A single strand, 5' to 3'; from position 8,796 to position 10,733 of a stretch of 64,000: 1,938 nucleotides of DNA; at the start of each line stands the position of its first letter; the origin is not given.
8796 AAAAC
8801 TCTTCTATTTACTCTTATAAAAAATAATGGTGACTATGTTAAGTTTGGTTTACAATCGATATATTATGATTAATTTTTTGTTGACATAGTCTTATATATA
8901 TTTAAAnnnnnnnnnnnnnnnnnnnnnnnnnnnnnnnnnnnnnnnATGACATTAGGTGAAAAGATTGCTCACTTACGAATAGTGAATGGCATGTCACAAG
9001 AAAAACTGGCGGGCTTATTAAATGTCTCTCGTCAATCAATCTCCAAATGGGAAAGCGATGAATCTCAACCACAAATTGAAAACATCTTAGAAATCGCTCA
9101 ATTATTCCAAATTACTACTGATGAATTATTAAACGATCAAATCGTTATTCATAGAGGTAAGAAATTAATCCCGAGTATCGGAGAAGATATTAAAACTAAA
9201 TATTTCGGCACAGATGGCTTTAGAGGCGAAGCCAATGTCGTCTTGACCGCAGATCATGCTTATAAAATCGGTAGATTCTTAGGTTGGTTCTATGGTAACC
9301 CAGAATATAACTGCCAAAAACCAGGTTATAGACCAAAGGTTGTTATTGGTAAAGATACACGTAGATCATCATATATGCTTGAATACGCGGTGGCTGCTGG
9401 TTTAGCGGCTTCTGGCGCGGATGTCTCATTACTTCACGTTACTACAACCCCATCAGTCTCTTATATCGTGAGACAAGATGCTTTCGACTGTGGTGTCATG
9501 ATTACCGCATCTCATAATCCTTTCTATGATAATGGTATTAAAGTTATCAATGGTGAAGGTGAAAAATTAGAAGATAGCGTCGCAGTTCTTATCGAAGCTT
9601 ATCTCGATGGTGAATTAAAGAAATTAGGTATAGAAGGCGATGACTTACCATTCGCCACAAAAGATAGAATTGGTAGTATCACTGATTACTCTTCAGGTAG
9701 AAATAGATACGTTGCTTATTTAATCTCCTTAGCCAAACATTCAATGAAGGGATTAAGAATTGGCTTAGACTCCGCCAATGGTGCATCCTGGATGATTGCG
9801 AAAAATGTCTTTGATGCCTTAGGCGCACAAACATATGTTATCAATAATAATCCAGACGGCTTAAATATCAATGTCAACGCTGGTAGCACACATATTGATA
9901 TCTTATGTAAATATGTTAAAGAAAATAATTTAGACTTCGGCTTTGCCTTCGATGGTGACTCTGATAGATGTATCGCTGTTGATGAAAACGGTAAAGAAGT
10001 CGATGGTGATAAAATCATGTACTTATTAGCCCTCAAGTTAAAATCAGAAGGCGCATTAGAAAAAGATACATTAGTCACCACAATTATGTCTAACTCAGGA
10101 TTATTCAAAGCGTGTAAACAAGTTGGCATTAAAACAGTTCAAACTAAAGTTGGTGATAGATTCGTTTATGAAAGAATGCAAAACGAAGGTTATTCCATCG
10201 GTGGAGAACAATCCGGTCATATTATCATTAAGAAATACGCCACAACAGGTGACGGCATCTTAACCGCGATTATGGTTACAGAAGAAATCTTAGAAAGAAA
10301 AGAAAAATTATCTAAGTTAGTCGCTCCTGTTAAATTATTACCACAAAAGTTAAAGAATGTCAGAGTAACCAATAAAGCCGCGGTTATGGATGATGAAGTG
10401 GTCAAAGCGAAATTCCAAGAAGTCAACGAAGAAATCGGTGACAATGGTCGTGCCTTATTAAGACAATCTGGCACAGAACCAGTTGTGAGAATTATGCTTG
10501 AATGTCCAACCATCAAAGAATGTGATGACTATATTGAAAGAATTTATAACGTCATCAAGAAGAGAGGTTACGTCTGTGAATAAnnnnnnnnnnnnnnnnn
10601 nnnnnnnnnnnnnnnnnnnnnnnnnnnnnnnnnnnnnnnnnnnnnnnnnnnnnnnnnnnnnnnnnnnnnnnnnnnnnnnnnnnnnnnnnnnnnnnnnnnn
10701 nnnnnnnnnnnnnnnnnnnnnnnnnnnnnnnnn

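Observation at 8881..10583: GlmM fused to an XRE-type HTH, preceded by tandem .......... repeats.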

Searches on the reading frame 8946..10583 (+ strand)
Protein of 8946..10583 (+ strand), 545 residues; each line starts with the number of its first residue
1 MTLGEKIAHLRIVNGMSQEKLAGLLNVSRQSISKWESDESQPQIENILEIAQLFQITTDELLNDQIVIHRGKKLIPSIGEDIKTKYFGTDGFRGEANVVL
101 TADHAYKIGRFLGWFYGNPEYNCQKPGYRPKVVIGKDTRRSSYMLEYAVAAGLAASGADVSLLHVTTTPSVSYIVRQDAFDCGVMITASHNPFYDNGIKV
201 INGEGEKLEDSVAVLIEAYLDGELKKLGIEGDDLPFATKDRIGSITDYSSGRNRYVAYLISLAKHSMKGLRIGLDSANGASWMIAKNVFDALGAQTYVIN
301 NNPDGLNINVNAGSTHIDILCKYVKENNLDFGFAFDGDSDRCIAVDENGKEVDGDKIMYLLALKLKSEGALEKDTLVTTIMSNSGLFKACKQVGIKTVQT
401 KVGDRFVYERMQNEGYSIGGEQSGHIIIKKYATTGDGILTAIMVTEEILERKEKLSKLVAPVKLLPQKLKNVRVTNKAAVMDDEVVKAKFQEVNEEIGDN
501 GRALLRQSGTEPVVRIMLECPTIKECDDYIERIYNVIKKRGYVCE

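Call 3: search_protein_families(library=pfam, proteins=[window:8946-10583:+], max_evalue=0.01)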
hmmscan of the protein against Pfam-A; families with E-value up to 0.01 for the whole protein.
window:8946-10583:+ (545 aa): 10 families
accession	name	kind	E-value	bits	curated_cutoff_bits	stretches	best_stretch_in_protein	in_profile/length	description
PF02878.22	PGM_PMM_I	-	8.5e-36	123.1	22.5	1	85-221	2-132/138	Phosphoglucomutase/phosphomannomutase, alpha/beta/alpha domain I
PF02880.22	PGM_PMM_III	-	3e-34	118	20.7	1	353-459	1-108/115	Phosphoglucomutase/phosphomannomutase, alpha/beta/alpha domain III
PF00408.26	PGM_PMM_IV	-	5.3e-17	62.1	23.1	1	469-535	1-67/68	Phosphoglucomutase/phosphomannomutase, C-terminal domain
PF02879.22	PGM_PMM_II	-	1.7e-16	61.1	29.3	1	255-349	3-103/103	Phosphoglucomutase/phosphomannomutase, alpha/beta/alpha domain II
PF01381.28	HTH_3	-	2.7e-13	50.2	23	1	13-61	7-55/55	Helix-turn-helix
PF12844.13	HTH_19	-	3.2e-10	40.2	30.2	1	4-63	1-60/64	Helix-turn-helix domain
PF13560.12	HTH_31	-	2.1e-07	31.5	27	1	3-61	2-61/64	Helix-turn-helix domain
PF13443.12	HTH_26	-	5.5e-05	23.8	22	1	7-63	2-59/63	Cro/C1-type HTH DNA-binding domain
PF15943.11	YdaS_toxin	-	0.00012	22.3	30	1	17-64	10-59/65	Bacterial toxin YdaS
PF07022.19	Phage_CI_repr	-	0.0029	18.4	22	1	17-62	14-58/65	Bacteriophage CI repressor helix-turn-helix domain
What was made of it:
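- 8946..9140 (+): XRE/Cro-C1-type HTH domain (residues 1-65), with recognition helix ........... Call 3: HTH_3, 2.7e-13.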

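Call 4: search_protein_families(library=ncbifam, proteins=[window:8946-10583:+], max_evalue=0.001)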
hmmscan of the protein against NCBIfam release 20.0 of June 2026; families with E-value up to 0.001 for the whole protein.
window:8946-10583:+ (545 aa): 14 families
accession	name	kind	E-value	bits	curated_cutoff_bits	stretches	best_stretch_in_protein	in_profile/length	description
TIGR01455.1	glmM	equivalog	6.3e-149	496.4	447.55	1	87-538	1-441/442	phosphoglucosamine mutase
TIGR03990.1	Arch_GlmM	equivalog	3.6e-89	299.7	439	1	85-536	2-443/444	phosphoglucosamine mutase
NF007088.0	PRK09542.1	equivalog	2.6e-46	158.6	618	1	130-538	47-454/456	phosphomannomutase/phosphoglucomutase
NF046027.1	PhglucPhmanMutPgmG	equivalog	2.5e-42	145.1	600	1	97-461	20-364/460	phosphoglucomutase/phosphomannomutase PgmG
NF011943.0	PRK15414.1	subfamily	1.8e-32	113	801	1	91-520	11-436/456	phosphomannomutase CpsG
NF041951.1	phage_RstR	subfamily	4e-15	56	80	1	1-65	1-65/108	RstR family transcriptional repressor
NF052239.1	antitox_spr1629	equivalog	1.8e-11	43.8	335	1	1-65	1-65/377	spr1629 family repressor/antitoxin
TIGR01132.1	pgm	equivalog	4.4e-10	38.6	778.05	1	59-446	14-422/546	phosphoglucomutase (alpha-D-glucose-1,6-bisphosphate-dependent)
NF007257.0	PRK09706.1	subfamily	8e-09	35.4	101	1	2-58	5-61/135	transcriptional repressor DicA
NF003162.0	PRK04140.1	equivalog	2.5e-08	33.3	263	1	4-56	128-180/317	transcriptional regulator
NF005737.0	PRK07564.1-1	equivalog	3.3e-08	32.6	378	1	157-442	81-383/543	alpha-D-glucose phosphate-specific phosphoglucomutase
TIGR03070.1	couple_hipB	subfamily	2.3e-07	30.6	71.65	1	3-54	3-54/58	type II toxin-antitoxin system Y4mF family antitoxin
NF047948.1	male_kill_WMK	equivalog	6.4e-06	25.8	300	1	3-67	163-227/300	WO male-killing family protein Wmk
TIGR03830.1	CxxCG_CxxCG_HTH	subfamily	2.6e-05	24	61.8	1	4-44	67-107/127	type II TA system antitoxin MqsA family protein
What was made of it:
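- On NadR family proper: Pfam and NCBIfam list only PGM/PMM-family and HTH models (calls 3, 4).
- Checked: NCBIfam TIGR01455 glmM scores 496.4 bits against a cut-off of 447.55 (call 4).
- TIGR01455 scores above its cut-off (call 4). The TIGR01455 equivalog cut-off is passed (call 4).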
